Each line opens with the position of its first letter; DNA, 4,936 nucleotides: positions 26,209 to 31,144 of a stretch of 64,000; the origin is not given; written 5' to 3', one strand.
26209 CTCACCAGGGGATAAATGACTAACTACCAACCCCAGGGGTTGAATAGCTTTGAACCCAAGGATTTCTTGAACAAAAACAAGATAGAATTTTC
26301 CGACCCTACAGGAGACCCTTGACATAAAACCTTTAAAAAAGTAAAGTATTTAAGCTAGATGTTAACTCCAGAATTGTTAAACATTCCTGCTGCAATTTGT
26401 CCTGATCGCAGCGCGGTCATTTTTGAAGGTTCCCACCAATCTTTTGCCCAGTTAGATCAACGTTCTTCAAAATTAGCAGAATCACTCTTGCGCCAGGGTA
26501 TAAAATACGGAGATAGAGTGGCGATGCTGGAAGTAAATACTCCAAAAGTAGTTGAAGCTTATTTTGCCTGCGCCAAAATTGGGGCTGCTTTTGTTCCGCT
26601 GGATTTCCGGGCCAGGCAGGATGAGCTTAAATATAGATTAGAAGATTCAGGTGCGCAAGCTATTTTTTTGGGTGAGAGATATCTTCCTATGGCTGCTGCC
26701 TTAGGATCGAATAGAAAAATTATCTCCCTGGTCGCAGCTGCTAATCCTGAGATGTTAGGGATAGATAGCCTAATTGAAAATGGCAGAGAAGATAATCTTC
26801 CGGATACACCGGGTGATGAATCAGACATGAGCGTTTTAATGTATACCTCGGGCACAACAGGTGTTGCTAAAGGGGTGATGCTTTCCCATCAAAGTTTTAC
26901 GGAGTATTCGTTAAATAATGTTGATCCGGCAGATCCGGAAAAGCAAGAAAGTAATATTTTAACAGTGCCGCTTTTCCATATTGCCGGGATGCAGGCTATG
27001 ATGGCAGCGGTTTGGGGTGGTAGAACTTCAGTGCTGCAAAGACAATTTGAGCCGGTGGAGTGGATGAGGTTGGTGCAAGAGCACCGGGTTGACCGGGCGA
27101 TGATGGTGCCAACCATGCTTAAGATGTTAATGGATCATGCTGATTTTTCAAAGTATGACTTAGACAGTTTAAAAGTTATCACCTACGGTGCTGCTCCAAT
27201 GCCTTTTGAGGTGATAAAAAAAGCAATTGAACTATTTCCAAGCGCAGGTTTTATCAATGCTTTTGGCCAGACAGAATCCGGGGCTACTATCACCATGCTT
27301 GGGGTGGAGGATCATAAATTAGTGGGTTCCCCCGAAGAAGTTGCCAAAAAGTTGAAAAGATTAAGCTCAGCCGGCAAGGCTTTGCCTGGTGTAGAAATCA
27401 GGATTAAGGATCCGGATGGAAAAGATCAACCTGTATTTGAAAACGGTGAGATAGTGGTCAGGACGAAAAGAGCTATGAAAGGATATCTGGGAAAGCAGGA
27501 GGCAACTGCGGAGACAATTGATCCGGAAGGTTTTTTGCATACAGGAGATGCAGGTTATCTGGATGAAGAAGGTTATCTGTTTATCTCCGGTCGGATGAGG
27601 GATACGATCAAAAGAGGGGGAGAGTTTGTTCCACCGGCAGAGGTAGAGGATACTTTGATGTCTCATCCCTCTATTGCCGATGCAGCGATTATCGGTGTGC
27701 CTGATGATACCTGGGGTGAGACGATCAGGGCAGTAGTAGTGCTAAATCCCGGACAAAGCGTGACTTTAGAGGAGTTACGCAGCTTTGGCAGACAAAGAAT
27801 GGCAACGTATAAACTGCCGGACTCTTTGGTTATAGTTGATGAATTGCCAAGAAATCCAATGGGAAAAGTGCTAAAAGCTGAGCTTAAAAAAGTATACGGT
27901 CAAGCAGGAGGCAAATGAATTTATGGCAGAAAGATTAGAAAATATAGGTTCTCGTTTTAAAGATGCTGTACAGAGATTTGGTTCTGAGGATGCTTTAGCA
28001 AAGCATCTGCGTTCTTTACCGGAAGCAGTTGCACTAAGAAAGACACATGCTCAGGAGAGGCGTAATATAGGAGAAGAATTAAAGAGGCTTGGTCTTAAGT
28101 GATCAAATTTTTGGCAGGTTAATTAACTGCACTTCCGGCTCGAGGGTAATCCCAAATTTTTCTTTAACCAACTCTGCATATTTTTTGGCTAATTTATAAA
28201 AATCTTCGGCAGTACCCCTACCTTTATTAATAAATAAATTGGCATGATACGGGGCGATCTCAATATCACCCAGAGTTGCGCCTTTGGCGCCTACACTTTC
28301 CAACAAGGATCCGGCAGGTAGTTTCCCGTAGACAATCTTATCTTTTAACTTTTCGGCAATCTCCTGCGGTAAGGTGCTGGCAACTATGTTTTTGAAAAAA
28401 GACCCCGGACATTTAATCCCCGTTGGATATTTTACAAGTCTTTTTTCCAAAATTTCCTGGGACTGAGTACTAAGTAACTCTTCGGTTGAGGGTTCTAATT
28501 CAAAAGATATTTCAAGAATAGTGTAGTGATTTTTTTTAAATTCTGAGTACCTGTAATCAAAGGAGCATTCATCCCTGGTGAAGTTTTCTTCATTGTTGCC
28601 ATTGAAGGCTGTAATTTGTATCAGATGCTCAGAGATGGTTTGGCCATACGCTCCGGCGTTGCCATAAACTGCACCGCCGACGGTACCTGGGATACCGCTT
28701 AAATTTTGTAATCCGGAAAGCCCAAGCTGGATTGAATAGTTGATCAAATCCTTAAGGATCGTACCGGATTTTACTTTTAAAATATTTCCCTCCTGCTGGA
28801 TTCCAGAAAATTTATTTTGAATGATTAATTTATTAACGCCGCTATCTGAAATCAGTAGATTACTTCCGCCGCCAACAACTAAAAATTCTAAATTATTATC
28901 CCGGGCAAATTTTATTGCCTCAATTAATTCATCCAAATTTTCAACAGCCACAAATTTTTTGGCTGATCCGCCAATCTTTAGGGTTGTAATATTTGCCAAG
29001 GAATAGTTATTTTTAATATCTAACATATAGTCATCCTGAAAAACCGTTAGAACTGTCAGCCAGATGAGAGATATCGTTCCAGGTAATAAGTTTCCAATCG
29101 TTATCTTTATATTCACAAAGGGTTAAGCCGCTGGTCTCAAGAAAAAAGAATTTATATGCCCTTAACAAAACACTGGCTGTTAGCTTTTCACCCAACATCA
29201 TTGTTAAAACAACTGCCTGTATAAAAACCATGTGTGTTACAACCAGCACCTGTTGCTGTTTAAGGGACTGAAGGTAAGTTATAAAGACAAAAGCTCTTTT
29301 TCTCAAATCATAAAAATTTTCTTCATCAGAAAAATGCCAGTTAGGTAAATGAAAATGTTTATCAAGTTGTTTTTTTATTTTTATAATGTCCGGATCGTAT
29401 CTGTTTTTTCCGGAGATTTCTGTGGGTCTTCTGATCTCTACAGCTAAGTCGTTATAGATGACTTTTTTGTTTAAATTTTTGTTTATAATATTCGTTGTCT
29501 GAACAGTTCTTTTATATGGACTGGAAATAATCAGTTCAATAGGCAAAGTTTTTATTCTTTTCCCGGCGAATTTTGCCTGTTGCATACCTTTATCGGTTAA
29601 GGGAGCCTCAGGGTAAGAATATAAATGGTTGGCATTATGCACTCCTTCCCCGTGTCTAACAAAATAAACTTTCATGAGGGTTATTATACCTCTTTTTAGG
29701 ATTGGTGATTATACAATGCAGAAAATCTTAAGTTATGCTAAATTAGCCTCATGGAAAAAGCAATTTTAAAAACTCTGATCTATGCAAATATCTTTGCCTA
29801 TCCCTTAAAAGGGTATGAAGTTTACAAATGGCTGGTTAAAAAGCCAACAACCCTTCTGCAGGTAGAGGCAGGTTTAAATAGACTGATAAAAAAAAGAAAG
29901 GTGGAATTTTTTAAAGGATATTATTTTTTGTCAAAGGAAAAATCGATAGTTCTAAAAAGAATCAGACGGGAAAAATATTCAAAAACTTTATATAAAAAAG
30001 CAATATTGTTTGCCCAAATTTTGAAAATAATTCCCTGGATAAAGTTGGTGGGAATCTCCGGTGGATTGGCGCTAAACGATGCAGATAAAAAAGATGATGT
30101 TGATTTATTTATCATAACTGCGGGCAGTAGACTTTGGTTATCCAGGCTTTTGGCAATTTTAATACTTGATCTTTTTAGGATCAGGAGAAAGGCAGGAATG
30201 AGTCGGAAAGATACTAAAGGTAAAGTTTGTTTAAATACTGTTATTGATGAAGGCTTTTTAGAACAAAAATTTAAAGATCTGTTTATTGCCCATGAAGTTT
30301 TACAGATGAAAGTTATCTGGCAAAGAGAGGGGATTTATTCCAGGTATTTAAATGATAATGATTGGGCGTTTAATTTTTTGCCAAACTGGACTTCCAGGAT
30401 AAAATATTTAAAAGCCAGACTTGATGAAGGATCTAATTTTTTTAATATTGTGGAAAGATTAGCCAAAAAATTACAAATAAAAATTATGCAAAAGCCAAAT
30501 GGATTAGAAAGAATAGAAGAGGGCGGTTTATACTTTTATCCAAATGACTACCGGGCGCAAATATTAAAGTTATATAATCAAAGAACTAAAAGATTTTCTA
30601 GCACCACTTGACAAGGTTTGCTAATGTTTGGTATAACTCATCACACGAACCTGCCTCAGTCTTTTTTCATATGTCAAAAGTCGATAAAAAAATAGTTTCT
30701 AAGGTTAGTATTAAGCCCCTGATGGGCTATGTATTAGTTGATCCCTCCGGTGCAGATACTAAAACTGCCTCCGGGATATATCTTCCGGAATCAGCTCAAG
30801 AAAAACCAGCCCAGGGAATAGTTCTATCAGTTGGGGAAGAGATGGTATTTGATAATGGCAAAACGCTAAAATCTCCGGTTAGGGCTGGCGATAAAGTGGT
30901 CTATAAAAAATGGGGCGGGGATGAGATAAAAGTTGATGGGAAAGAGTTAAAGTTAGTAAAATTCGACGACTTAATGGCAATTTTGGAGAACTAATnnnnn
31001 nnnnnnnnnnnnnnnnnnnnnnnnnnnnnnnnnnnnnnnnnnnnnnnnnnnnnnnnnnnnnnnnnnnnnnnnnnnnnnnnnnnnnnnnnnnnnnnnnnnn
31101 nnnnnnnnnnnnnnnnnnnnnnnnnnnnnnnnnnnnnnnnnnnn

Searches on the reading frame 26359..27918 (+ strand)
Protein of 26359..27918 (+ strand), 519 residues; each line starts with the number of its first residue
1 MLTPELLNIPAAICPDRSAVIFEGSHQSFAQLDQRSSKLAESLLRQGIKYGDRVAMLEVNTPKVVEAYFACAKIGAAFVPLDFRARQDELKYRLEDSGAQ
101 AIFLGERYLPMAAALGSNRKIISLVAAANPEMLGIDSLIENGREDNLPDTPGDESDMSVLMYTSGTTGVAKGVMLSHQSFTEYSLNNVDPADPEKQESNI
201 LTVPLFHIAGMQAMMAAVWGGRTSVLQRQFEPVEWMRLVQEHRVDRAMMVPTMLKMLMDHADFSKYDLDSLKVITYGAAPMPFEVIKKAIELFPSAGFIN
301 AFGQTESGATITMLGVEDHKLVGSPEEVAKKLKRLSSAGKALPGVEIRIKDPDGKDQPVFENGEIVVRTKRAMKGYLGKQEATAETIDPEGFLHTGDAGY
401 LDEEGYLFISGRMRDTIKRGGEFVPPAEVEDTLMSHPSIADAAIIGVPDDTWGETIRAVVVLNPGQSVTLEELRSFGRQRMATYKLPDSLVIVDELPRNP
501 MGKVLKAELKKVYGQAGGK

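Call 49: search_protein_families(library=pfam, proteins=[window:26359-27918:+], max_evalue=0.1)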
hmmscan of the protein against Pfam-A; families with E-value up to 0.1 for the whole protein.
window:26359-27918:+ (519 aa): 2 families
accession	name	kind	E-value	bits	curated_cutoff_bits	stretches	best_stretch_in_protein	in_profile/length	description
PF00501.34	AMP-binding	-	3.7e-82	276.6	29.9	1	14-377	8-384/384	AMP-binding enzyme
PF13193.12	AMP-binding_C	-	3.2e-20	73.2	24.5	1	428-503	1-76/76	AMP-binding enzyme C-terminal domain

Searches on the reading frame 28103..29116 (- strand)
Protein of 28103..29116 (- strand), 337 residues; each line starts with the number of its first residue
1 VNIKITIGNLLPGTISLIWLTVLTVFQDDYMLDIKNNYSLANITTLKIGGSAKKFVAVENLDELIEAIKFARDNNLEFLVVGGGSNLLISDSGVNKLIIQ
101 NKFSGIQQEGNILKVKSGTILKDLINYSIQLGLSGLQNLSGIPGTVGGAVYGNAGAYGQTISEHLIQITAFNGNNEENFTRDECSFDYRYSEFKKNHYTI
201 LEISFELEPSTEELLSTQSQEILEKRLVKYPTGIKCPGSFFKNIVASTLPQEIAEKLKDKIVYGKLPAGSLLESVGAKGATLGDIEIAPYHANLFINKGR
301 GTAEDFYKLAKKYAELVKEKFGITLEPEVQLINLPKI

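Call 63: search_protein_families(library=pfam, proteins=[window:28103-29116:-], max_evalue=0.0001)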
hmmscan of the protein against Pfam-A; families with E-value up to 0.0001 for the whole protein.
window:28103-29116:- (337 aa): 2 families
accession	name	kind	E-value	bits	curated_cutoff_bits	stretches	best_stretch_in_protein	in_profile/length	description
PF02873.21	MurB_C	-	3.1e-22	79.1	27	1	217-332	4-99/99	UDP-N-acetylenolpyruvoylglucosamine reductase, C-terminal domain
PF01565.28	FAD_binding_4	-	2.2e-21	76.5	26.4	1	54-172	3-130/139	FAD binding domain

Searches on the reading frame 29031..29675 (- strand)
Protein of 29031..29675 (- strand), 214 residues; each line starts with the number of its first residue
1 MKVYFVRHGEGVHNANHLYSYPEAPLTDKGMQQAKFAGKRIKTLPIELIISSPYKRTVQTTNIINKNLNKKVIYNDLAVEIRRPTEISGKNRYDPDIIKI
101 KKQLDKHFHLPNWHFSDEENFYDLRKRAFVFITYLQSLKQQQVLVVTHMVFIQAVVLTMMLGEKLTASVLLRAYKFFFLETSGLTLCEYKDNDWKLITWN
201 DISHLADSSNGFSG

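Call 63: search_protein_families(library=pfam, proteins=[window:29031-29675:-], max_evalue=0.0001)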
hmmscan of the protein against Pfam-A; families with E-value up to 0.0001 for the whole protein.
window:29031-29675:- (214 aa): 1 family
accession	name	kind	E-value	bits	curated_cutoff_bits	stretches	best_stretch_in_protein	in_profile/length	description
PF00300.27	His_Phos_1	-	9.3e-27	94.4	21.7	1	3-201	1-193/194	Histidine phosphatase superfamily (branch 1)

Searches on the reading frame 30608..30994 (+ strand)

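Call 64: search_protein_families(library=pfam, proteins=[window:30608-30994:+], max_evalue=0.0001)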
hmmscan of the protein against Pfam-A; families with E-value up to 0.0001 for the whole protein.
window:30608-30994:+ (128 aa): 1 family
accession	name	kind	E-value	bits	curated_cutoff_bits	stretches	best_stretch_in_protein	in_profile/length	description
PF00166.26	Cpn10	-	5.1e-28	97.4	21.1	1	35-125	2-92/93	Chaperonin 10 Kd subunit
